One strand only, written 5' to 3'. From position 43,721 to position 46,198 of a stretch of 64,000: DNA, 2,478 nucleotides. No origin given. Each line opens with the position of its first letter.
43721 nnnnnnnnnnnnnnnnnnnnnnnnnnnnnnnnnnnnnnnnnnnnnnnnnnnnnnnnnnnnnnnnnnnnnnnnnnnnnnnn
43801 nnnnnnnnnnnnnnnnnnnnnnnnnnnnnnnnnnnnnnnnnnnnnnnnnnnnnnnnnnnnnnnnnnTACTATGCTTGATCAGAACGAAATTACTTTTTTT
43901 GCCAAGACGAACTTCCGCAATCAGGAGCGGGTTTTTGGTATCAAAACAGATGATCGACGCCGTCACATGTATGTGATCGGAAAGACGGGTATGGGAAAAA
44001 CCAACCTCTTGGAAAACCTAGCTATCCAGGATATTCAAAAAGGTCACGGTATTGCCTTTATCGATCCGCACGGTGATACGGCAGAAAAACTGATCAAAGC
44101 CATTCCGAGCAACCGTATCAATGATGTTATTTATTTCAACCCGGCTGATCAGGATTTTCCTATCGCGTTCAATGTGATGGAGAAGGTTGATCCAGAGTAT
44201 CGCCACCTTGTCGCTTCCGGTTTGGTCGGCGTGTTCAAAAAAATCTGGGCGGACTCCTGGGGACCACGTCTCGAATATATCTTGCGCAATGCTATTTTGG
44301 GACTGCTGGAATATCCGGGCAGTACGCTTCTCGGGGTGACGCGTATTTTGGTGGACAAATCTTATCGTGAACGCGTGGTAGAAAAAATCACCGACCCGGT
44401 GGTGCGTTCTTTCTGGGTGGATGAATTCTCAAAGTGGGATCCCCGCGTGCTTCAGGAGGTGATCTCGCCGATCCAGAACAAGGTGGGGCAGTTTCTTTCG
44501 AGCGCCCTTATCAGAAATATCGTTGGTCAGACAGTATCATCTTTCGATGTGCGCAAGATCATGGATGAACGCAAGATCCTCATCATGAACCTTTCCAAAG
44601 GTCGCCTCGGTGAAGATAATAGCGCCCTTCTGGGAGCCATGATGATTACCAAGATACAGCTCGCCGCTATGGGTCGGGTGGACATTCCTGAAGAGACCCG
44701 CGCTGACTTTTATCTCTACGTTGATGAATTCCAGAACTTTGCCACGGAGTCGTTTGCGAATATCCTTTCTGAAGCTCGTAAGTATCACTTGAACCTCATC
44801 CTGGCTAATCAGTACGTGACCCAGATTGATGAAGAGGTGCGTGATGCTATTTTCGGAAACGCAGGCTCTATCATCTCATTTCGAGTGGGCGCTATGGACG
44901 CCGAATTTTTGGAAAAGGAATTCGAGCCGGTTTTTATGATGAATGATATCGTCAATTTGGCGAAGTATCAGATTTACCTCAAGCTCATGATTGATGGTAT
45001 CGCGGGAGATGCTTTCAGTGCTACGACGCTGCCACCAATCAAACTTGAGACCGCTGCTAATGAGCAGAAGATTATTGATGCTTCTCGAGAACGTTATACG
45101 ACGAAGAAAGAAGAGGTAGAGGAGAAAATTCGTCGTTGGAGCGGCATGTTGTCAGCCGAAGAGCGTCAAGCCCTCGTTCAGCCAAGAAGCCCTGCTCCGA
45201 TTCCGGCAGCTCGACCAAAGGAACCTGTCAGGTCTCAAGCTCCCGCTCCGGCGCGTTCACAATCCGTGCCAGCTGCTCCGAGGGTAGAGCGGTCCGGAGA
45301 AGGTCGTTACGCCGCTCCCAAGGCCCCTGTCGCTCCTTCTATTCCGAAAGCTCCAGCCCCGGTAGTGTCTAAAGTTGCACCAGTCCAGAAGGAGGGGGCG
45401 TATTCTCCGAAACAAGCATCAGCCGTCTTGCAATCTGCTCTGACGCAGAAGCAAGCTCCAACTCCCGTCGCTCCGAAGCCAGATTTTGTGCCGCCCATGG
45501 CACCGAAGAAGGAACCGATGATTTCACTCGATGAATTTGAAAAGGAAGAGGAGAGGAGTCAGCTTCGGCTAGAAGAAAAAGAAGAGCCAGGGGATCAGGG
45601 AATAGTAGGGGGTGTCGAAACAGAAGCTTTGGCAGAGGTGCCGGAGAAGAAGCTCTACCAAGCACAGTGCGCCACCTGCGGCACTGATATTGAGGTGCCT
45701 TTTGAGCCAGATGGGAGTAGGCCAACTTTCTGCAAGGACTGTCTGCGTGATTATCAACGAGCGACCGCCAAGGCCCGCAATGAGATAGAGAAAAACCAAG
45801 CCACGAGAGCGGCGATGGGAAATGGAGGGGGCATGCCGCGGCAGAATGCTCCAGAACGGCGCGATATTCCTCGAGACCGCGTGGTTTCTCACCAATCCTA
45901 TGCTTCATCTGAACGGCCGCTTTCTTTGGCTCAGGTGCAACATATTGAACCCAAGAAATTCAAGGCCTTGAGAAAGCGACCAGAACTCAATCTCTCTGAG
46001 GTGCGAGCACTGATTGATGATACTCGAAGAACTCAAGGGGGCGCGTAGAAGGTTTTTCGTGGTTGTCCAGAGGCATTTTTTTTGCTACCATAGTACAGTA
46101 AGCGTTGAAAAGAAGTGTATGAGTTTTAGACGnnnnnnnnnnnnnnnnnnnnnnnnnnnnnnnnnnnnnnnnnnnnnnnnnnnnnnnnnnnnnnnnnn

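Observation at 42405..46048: Orphan two-gene module: membrane protein plus VirD4/TraG-like ATPase with C-terminal zinc ribbon, under a structured leader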

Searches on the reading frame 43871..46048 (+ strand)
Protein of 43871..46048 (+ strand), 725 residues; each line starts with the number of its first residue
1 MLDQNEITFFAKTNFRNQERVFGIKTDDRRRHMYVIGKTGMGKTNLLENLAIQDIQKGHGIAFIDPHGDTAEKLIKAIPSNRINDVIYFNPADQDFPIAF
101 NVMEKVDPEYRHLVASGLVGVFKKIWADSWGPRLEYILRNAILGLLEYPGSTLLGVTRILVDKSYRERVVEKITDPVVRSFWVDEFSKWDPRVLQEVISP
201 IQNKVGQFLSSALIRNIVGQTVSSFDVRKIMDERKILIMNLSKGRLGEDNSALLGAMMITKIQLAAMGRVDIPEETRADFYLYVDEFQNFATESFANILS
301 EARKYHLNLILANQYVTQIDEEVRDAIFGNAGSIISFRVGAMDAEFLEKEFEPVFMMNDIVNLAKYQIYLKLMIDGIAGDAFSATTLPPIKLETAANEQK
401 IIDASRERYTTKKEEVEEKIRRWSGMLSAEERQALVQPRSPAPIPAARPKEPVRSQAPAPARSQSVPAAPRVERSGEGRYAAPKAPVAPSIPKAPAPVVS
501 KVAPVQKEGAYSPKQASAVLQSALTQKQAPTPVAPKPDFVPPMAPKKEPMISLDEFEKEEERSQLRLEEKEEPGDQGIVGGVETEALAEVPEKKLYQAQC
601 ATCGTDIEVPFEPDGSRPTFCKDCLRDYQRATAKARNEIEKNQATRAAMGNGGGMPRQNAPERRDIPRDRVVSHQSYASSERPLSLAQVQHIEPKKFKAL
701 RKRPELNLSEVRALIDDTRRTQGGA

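Call 3: search_protein_families(library=pfam, proteins=[window:43871-46048:+], max_evalue=0.01)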
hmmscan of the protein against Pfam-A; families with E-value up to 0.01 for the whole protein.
window:43871-46048:+ (725 aa): 7 families
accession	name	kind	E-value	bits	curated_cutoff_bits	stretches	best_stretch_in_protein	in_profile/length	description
PF23477.1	zf_Tbcl_2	-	2.9e-11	43.3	27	1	593-626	1-34/37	Probable treble clef zinc finger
PF10412.15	TrwB_AAD_bind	-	2.3e-07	30.5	20.5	1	26-321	11-288/387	Type IV secretion-system coupling protein DNA-binding domain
PF01935.23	DUF87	-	2.3e-05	25.1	23.2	1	30-72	23-66/220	Helicase HerA, central domain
PF12696.13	TraG-D_C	-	3.4e-05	24.2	22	1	281-346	3-71/126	TraM recognition site of TraD and TraG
PF13401.12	AAA_22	-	9.3e-05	23.2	27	0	29-78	4-54/130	AAA domain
PF25199.1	nSTAND_NTPase5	-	0.0022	18.2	34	0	25-111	36-124/145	Novel STAND NTPase 5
PF13604.12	AAA_30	-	0.0094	16.1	27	0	18-84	6-74/191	AAA domain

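Call 4: search_protein_families(library=ncbifam, proteins=[window:43871-46048:+], max_evalue=0.01)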
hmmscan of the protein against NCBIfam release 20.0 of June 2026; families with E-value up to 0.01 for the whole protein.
window:43871-46048:+ (725 aa): 11 families
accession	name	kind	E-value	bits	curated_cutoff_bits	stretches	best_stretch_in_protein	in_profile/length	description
TIGR03743.1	SXT_TraD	subfamily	2.2e-12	46.3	366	1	23-101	168-249/636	conjugative transfer system coupling protein TraD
TIGR04272.1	cxxc_cxxc_Mbark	domain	3.6e-12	45.8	36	1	594-626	2-34/37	CxxC-x17-CxxC domain-containing protein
TIGR03754.1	conj_TOL_TraD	equivalog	1.4e-08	33.8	647.55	1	18-70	168-220/643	type IV conjugative transfer system coupling protein TraD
NF045973.1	conju_CD1115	equivalog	6.4e-08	31.9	250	2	26-112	20-104/442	VirD4-like conjugal transfer protein, CD1115 family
NF053655.1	CedD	equivalog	2.7e-07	29.6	600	1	19-90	210-280/527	DNA-translocating ATPase CedD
NF041447.1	TrbC_conju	equivalog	3.9e-05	22.3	800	1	16-67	115-166/685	F-type conjugative transfer protein TrbC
TIGR02237.1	recomb_radB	equivalog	5.8e-05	23.1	172.4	1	35-88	17-73/210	DNA repair and recombination protein RadB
NF041017.1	DNA_import_CedB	equivalog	7.2e-05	21.6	700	1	16-83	261-330/590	DNA import protein CedB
NF045975.1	VirB4_plasma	equivalog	0.0049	14.6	590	1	25-67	509-552/894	Mbov_0397 family ICE element conjugal transfer ATPase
TIGR03420.1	DnaA_homol_Hda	equivalog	0.0055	16.3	194.8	1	8-69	16-77/226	DnaA regulatory inactivator Hda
NF006861.0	PRK09361.1-1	equivalog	0.009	15.6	278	0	294-330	146-182/235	DNA repair and recombination protein RadB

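Call 13: find_homologous_proteins(query=window:43871-46048:+)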
Query window:43871-46048:+ (725 aa): 8000 proteins with E <= 0.001 among 8000 candidates; the best 120 are listed.
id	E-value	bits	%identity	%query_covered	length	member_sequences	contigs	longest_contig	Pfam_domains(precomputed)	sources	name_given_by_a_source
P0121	0.0e+0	1598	99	100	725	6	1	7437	PF10412.16,PF23477.2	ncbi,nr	ncbi:MAG: type IV secretion system DNA-binding domain-containing protein [Candidatus Moranbacteria b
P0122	0.0e+0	1409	88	99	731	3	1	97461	PF10412.16,PF01935.24,PF23477.2,PF12696.14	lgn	-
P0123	0.0e+0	1169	76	99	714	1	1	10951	PF10412.16,PF01935.24,PF23477.2,PF12696.14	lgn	-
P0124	0.0e+0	1151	75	99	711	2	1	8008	PF10412.16,PF01935.24,PF23477.2,PF12696.14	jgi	-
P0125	0.0e+0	1147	75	100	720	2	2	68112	PF10412.16,PF01935.24,PF23477.2,PF12696.14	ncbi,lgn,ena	-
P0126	0.0e+0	1145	74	100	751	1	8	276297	PF10412.16,PF23477.2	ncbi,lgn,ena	-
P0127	0.0e+0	1143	74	99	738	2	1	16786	PF10412.16,PF01935.24,PF23477.2,PF12696.14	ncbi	-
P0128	0.0e+0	1142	74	100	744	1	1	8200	PF10412.16,PF23477.2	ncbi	-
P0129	0.0e+0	1141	75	99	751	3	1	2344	PF10412.16,PF01935.24,PF23477.2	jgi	jgi:CxxC-x17-CxxC domain-containing protein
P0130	0.0e+0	1139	73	99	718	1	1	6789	PF10412.16,PF01935.24,PF23477.2,PF12696.14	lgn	-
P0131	0.0e+0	1139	73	99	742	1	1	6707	PF10412.16,PF01935.24,PF23477.2,PF12696.14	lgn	-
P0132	0.0e+0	1132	74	99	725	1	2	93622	PF10412.16,PF01935.24,PF23477.2,PF12696.14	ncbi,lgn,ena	-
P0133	0.0e+0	1131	73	99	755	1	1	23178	PF10412.16,PF23477.2,PF12696.14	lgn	-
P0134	0.0e+0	1131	72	99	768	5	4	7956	PF10412.16,PF23477.2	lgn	-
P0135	0.0e+0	1126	74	100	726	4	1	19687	PF10412.16,PF01935.24,PF23477.2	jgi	jgi:CxxC-x17-CxxC domain-containing protein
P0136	0.0e+0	1125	73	99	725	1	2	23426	PF10412.16,PF01935.24,PF23477.2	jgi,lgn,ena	-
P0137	0.0e+0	1122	72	100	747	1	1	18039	PF10412.16,PF23477.2,PF12696.14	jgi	jgi:CxxC-x17-CxxC domain-containing protein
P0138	0.0e+0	1122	74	99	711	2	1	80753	PF10412.16,PF23477.2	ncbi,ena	-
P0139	0.0e+0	1121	73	99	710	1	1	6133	PF10412.16,PF23477.2,PF12696.14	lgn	-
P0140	0.0e+0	1120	72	99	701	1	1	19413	PF10412.16,PF01935.24,PF23477.2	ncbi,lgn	-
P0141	0.0e+0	1120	75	99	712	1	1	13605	PF10412.16,PF23477.2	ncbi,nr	ncbi:MAG: type IV secretion system DNA-binding domain-containing protein [Candidatus Moranbacteria b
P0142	0.0e+0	1117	73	100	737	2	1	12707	PF10412.16,PF23477.2,PF12696.14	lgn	-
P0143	0.0e+0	1106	73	99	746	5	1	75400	PF10412.16,PF01935.24,PF23477.2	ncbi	-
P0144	0.0e+0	1104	73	99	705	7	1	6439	PF10412.16,PF01935.24,PF23477.2,PF12696.14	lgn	-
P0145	0.0e+0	1100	73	100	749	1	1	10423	PF10412.16,PF23477.2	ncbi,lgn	-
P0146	0.0e+0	1099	71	99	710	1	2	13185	PF10412.16,PF01935.24,PF23477.2,PF12696.14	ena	-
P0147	0.0e+0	1098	71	99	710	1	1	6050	PF10412.16,PF01935.24,PF23477.2,PF12696.14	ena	-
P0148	0.0e+0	1097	71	99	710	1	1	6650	PF10412.16,PF01935.24,PF23477.2,PF12696.14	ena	-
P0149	0.0e+0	1097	71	99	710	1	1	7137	PF10412.16,PF01935.24,PF23477.2,PF12696.14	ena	-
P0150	0.0e+0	1097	73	100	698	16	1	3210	PF10412.16,PF01935.24,PF23477.2,PF12696.14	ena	-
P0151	0.0e+0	1097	71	99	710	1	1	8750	PF10412.16,PF01935.24,PF23477.2,PF12696.14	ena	-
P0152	0.0e+0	1094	75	99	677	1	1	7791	PF10412.16,PF01935.24,PF23477.2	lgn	-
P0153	0.0e+0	1093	71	100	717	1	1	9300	PF10412.16,PF01935.24,PF23477.2,PF12696.14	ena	-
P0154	0.0e+0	1087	71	99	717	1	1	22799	PF10412.16,PF01935.24,PF23477.2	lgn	-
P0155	0.0e+0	1082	71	99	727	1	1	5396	PF10412.16,PF01935.24,PF23477.2,PF12696.14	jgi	-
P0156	0.0e+0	1080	70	99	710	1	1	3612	PF10412.16,PF01935.24,PF23477.2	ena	-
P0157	0.0e+0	1076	72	99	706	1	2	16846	PF10412.16,PF23477.2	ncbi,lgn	-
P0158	0.0e+0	1075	72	99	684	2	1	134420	PF10412.16,PF01935.24,PF23477.2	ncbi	-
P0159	0.0e+0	1074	71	99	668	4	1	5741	PF10412.16,PF01935.24,PF23477.2,PF12696.14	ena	-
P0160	0.0e+0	1072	70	99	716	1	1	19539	PF10412.16,PF01935.24,PF23477.2,PF12696.14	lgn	-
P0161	0.0e+0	1069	72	99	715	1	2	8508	PF10412.16,PF01935.24,PF23477.2,PF12696.14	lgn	-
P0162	0.0e+0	1069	72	99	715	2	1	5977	PF10412.16,PF01935.24,PF23477.2,PF12696.14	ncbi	-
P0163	0.0e+0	1067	70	99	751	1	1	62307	PF10412.16,PF01935.24,PF23477.2,PF12696.14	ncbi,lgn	-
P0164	0.0e+0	1066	72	99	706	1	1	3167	PF10412.16,PF01935.24,PF23477.2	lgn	-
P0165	0.0e+0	1058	67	99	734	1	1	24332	PF10412.16,PF01935.24,PF23477.2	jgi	jgi:CxxC-x17-CxxC domain-containing protein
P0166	0.0e+0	1056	69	99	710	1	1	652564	PF10412.16,PF01935.24,PF23477.2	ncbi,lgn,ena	-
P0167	0.0e+0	1054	68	99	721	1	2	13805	PF10412.16,PF01935.24,PF23477.2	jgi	jgi:CxxC-x17-CxxC domain-containing protein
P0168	0.0e+0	1054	71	99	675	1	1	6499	PF10412.16,PF01935.24,PF23477.2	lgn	-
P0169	0.0e+0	1052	70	99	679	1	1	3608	PF10412.16,PF01935.24,PF23477.2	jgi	-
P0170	0.0e+0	1049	92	60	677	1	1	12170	PF10412.16,PF01935.24,PF23477.2,PF12696.14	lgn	-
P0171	0.0e+0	1046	70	99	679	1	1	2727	PF10412.16,PF01935.24,PF23477.2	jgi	-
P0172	0.0e+0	1044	69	99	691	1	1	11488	PF10412.16,PF01935.24,PF23477.2,PF12696.14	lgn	-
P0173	0.0e+0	1044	69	99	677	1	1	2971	PF10412.16,PF01935.24,PF23477.2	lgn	-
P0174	0.0e+0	1044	69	99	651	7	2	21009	PF10412.16,PF01935.24,PF23477.2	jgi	-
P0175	0.0e+0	1044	70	98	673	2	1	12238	PF10412.16,PF01935.24,PF23477.2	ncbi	ncbi:MAG: CxxC-x17-CxxC domain-containing protein [Candidatus Moraniibacteriota bacterium]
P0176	0.0e+0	1038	85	63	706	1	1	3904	PF10412.16,PF01935.24,PF23477.2,PF12696.14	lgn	-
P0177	0.0e+0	1035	68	99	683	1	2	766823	PF10412.16,PF01935.24,PF23477.2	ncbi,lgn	ncbi:MAG: CxxC-x17-CxxC domain-containing protein [Candidatus Moraniibacteriota bacterium]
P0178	0.0e+0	1035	71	83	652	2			PF10412.16,PF01935.24,PF23477.2,PF12696.14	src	-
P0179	0.0e+0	1034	91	60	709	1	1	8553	PF10412.16,PF01935.24,PF23477.2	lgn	-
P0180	0.0e+0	1032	69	99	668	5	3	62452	PF10412.16,PF01935.24,PF23477.2,PF12696.14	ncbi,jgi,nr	ncbi:MAG: hypothetical protein AUK19_02225 [Candidatus Moranbacteria bacterium CG2_30_45_14]|nr:MAG:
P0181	0.0e+0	1032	69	98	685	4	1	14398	PF10412.16,PF01935.24,PF23477.2,PF12696.14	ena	-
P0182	0.0e+0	1031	85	65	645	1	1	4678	PF10412.16,PF01935.24,PF23477.2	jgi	jgi:CxxC-x17-CxxC domain-containing protein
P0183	0.0e+0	1031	70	99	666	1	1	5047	PF10412.16,PF01935.24,PF23477.2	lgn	-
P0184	0.0e+0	1031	69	98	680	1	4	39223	PF10412.16,PF01935.24,PF23477.2,PF12696.14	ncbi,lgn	-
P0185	0.0e+0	1028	69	99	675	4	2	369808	PF10412.16,PF01935.24,PF23477.2,PF12696.14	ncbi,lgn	-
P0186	0.0e+0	1028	68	99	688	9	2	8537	PF10412.16,PF01935.24,PF23477.2,PF12696.14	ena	-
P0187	0.0e+0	1027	69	99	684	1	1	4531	PF10412.16,PF01935.24,PF23477.2,PF12696.14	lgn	-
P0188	0.0e+0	1025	69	99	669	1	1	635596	PF10412.16,PF01935.24,PF23477.2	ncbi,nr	ncbi:MAG: type IV secretion system DNA-binding domain-containing protein [Candidatus Moranbacteria b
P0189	0.0e+0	1023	85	66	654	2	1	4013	PF10412.16,PF01935.24,PF23477.2,PF12696.14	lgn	-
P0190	0.0e+0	1022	69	99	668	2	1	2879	PF10412.16,PF01935.24,PF23477.2,PF12696.14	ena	-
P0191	0.0e+0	1021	68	99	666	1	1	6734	PF10412.16,PF01935.24,PF23477.2,PF12696.14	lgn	-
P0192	0.0e+0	1019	69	99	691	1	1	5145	PF10412.16,PF01935.24,PF23477.2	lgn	-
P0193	0.0e+0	1017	69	98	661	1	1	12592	PF10412.16,PF01935.24,PF23477.2,PF12696.14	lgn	-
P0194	0.0e+0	1016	68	100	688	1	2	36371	PF10412.16,PF23477.2,PF13401.13,PF12696.14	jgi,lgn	jgi:CxxC-x17-CxxC domain-containing protein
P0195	0.0e+0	1015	69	99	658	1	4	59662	PF10412.16,PF01935.24,PF23477.2,PF12696.14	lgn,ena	-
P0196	0.0e+0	1012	68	99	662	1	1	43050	PF10412.16,PF01935.24,PF23477.2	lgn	-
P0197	0.0e+0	1012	69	99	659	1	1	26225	PF10412.16,PF01935.24,PF23477.2,PF12696.14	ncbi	-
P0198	0.0e+0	1012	69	99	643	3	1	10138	PF10412.16,PF01935.24,PF23477.2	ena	-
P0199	0.0e+0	1011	66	99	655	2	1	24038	PF10412.16,PF01935.24,PF23477.2,PF12696.14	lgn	-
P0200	1.6e-298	1010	68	99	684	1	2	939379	PF10412.16,PF01935.24,PF23477.2,PF12696.14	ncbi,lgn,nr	ncbi:MAG: type IV secretion system DNA-binding domain-containing protein [Candidatus Moranbacteria b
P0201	1.8e-298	1010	90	61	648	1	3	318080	PF10412.16,PF01935.24,PF23477.2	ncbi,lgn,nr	ncbi:MAG: type IV secretion system DNA-binding domain-containing protein [Candidatus Moranbacteria b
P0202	3.9e-297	1006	69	98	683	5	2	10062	PF10412.16,PF01935.24,PF23477.2,PF12696.14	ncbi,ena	ncbi:MAG: CxxC-x17-CxxC domain-containing protein [Patescibacteria group bacterium]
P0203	5.1e-297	1005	67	99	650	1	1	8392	PF10412.16,PF01935.24,PF23477.2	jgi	-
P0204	9.4e-297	1005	67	99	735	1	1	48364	PF10412.16,PF01935.24,PF23477.2,PF12696.14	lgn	-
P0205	1.1e-296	1004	66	99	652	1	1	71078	PF10412.16,PF01935.24,PF23477.2,PF12696.14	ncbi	-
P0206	3.4e-296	1003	68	99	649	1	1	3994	PF10412.16,PF01935.24,PF23477.2,PF12696.14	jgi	jgi:CxxC-x17-CxxC domain-containing protein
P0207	7.1e-296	1002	68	99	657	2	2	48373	PF10412.16,PF01935.24,PF23477.2,PF02534.21,PF12696.14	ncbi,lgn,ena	-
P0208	1.3e-295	1001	70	97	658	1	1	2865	PF10412.16,PF01935.24,PF23477.2,PF12696.14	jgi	jgi:CxxC-x17-CxxC domain-containing protein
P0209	2.5e-294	996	67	99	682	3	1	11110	PF10412.16,PF01935.24,PF23477.2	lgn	-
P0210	2.7e-294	996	65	99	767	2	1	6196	PF10412.16,PF01935.24,PF23477.2,PF12696.14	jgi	jgi:CxxC-x17-CxxC domain-containing protein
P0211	1.2e-293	994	88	61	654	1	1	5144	PF10412.16,PF01935.24,PF23477.2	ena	-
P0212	2.4e-293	993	65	99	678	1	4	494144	PF10412.16,PF01935.24,PF23477.2,PF12696.14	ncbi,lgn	ncbi:MAG: CxxC-x17-CxxC domain-containing protein [Minisyncoccota bacterium]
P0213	5.5e-293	992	64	99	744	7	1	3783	PF10412.16,PF01935.24,PF23477.2,PF12696.14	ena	-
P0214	1.3e-292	991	65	99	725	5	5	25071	PF10412.16,PF01935.24,PF23477.2,PF12696.14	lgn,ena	-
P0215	1.2e-291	988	65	99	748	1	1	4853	PF10412.16,PF01935.24,PF23477.2,PF12696.14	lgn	-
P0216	1.9e-291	987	66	99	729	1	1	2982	PF10412.16,PF01935.24,PF23477.2,PF12696.14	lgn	-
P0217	2.9e-291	986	67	99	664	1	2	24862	PF10412.16,PF01935.24,PF23477.2,PF13401.13,PF12696.14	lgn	-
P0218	3.9e-291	986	65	99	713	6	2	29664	PF10412.16,PF01935.24,PF23477.2,PF12696.14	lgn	-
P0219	4.3e-291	986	76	71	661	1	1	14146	PF10412.16,PF23477.2,PF12696.14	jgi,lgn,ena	-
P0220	1.2e-290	984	65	99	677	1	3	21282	PF10412.16,PF01935.24,PF23477.2,PF12696.14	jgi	jgi:CxxC-x17-CxxC domain-containing protein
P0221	3.2e-290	983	66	99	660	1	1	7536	PF10412.16,PF23477.2,PF12696.14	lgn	-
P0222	1.2e-289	981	64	100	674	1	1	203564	PF10412.16,PF01935.24,PF23477.2,PF13401.13,PF12696.14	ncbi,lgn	-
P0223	1.7e-289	981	85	64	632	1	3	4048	PF10412.16,PF01935.24,PF23477.2,PF12696.14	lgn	-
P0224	1.9e-289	980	66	99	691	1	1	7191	PF10412.16,PF01935.24,PF23477.2,PF12696.14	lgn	-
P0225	4.4e-289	979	66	99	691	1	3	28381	PF10412.16,PF01935.24,PF23477.2,PF12696.14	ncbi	-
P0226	6.8e-289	979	63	99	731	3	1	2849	PF10412.16,PF01935.24,PF23477.2,PF12696.14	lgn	-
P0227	7.1e-289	978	65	99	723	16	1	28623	PF10412.16,PF01935.24,PF23477.2,PF12696.14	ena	-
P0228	9.5e-289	978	66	99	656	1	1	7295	PF10412.16,PF01935.24,PF23477.2,PF13401.13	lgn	-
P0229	1.1e-288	978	66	99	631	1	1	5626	PF10412.16,PF01935.24,PF23477.2,PF12696.14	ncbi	-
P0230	1.3e-288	978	65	99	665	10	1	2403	PF10412.16,PF01935.24,PF23477.2,PF12696.14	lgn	-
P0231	1.4e-288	978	66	100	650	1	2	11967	PF10412.16,PF01935.24,PF23477.2,PF12696.14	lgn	-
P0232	1.8e-288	977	64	99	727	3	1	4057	PF10412.16,PF01935.24,PF23477.2,PF12696.14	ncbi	-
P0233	2.0e-288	977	65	100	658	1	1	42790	PF10412.16,PF01935.24,PF23477.2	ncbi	-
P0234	3.7e-288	976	64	99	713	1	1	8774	PF10412.16,PF01935.24,PF23477.2,PF12696.14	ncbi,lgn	-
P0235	6.3e-288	975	64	99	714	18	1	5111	PF10412.16,PF01935.24,PF23477.2,PF12696.14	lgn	-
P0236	1.0e-287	975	67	99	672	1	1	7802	PF10412.16,PF01935.24,PF23477.2,PF12696.14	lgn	-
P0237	1.3e-287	974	80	67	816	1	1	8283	PF10412.16,PF01935.24,PF23477.2,PF12696.14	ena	-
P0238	1.6e-287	974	66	99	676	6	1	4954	PF10412.16,PF01935.24,PF23477.2,PF12696.14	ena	-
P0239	3.0e-287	973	66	99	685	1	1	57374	PF10412.16,PF01935.24,PF23477.2,PF12696.14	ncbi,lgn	-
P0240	4.1e-287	973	64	100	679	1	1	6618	PF10412.16,PF01935.24,PF23477.2,PF12696.14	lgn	-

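Call 15: search_solved_structures(query=window:43871-46048:+, max_evalue=1, show_alignments=2)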
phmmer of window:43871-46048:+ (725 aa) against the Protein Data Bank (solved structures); distinct sequences matched with E-value up to 1: 8.
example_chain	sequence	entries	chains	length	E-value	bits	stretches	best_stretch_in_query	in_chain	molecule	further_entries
1gl6_A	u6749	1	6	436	6.3e-07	31.7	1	26-94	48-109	ATPASE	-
1e9r_A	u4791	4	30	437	6.4e-07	31.7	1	26-94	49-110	CONJUGAL TRANSFER PROTEIN TRWB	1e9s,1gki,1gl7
6sz9_A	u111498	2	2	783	1.5e-05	27.2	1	7-71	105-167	IcmO (DotL)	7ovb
8xau_A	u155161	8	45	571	0.11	14.4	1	291-409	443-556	ATP-binding protein | HerA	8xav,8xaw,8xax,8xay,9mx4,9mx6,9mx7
4d2i_A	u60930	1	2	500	0.25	13.2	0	28-113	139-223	HERA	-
5bq5_A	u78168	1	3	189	0.38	12.6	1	17-80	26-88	Insertion sequence IS5376 putative ATP-binding protein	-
8q4d_E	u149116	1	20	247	0.64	11.9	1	18-79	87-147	Insertion sequence IS5376 putative ATP-binding protein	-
8q3w_A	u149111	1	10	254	0.67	11.8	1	18-78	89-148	Insertion sequence IS5376 putative ATP-binding protein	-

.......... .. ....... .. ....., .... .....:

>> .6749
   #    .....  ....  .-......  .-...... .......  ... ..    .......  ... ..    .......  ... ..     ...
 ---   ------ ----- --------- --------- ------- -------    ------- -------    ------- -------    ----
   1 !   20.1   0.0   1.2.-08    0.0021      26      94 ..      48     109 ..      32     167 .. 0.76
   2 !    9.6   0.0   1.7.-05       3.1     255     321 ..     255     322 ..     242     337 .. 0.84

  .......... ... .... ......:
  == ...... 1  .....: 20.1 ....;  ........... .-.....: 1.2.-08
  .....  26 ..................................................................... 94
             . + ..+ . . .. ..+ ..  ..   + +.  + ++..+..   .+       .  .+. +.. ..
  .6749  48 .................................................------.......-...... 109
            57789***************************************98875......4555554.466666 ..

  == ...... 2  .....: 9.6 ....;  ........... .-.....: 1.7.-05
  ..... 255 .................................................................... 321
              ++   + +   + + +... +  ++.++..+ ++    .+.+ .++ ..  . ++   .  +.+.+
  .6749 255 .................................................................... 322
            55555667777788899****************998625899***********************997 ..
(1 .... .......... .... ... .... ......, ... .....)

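Call 100: search_protein_families(library=padloc, proteins=[window:43871-46048:+], max_evalue=0.01)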
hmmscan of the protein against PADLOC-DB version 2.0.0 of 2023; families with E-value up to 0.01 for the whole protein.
window:43871-46048:+ (725 aa): 4 families
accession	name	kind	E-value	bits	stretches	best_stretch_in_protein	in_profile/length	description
PDLC04140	mad8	-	5.2e-17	60.3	1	9-374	5-290/314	mads_8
PDLC04103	HerA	-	2.2e-07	27.6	1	285-338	459-508/579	-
PDLC01055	HerA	-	4.6e-05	20.4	1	24-57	151-184/532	Type III coevolved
PDLC04105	HerA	-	6e-05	19.8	0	286-340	439-489/576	-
